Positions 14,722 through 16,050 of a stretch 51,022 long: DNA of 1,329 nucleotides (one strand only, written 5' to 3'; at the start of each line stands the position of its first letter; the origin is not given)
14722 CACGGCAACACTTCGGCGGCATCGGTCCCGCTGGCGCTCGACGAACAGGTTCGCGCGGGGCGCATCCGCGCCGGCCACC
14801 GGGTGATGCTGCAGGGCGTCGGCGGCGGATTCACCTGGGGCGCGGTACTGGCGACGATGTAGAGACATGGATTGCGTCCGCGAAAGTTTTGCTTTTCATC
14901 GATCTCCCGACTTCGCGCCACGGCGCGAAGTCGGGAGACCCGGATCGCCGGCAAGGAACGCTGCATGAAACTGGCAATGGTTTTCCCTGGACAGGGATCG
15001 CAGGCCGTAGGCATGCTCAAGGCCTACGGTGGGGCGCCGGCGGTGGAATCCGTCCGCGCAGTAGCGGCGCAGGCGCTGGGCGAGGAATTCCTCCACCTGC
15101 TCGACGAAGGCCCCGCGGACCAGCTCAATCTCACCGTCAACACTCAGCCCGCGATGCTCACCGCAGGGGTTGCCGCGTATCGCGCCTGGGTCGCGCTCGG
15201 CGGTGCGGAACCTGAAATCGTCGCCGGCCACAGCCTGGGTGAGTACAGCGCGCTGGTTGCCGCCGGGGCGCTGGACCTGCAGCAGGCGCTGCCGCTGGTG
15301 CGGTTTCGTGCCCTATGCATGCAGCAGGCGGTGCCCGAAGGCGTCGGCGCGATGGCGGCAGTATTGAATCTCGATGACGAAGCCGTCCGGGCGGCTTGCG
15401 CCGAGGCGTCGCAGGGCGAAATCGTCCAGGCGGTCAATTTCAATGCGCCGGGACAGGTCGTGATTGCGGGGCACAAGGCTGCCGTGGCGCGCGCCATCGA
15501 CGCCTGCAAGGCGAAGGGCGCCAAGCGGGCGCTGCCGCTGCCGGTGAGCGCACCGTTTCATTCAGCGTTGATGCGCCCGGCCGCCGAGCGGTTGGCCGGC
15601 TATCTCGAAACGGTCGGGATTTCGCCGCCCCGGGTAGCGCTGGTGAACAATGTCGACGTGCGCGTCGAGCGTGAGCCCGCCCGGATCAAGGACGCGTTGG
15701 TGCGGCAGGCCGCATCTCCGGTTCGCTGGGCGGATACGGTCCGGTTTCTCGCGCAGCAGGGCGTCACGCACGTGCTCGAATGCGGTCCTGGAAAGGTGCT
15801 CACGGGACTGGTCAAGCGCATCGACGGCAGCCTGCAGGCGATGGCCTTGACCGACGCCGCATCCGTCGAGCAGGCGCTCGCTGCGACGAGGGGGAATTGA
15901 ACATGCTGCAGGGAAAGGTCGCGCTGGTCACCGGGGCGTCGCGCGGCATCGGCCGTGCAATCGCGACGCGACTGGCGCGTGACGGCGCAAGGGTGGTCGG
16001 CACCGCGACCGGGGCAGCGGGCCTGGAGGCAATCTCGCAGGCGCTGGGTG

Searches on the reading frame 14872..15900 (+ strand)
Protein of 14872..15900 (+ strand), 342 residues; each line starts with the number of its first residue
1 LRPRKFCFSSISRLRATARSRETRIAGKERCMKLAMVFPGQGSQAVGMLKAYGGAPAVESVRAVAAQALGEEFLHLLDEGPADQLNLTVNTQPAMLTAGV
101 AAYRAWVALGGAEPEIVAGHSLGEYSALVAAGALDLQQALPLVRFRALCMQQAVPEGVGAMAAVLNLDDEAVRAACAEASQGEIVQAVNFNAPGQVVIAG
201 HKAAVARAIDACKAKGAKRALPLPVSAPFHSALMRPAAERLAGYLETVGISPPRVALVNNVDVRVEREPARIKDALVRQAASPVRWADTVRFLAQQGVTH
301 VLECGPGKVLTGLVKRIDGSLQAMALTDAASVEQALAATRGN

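Call 30: search_protein_families(library=ncbifam, proteins=[window:14872-15900:+], max_evalue=0.00001)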
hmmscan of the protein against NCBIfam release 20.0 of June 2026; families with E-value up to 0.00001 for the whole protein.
window:14872-15900:+ (342 aa): 8 families
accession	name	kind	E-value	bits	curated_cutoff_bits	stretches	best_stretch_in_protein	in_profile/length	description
TIGR00128.1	fabD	equivalog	8.5e-103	343.8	260.9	1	32-318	1-287/290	ACP S-malonyltransferase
TIGR03131.1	malonate_mdcH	equivalog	2.1e-67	227.7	297.9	1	34-338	1-296/297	malonate decarboxylase subunit epsilon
NF045894.1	PKS_plus_SDR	equivalog_domain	1.2e-48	165.6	1740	1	14-318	509-815/1515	type I polyketide synthase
TIGR02813.1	omega_3_PfaA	subfamily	1.6e-31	108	1010.1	1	84-317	646-879/2582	polyketide-type polyunsaturated fatty acid synthase PfaA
NF037941.1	PKS_NbtC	equivalog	1.7e-19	69.3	1150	1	28-240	91-302/1027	nocobactin polyketide synthase NbtC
NF037940.1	PKS_MbtD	equivalog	2.3e-19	69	1150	1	26-304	84-360/978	mycobactin polyketide synthase MbtD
NF040607.1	mycolic_Pks13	equivalog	1.3e-14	52.7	2100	1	35-309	666-945/1680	polyketide synthase Pks13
NF041183.1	Pks2_ls1_myc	equivalog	2.9e-11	41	2400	1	90-329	592-825/2086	sulfolipid-1 biosynthesis phthioceranic/hydroxyphthioceranic acid synthase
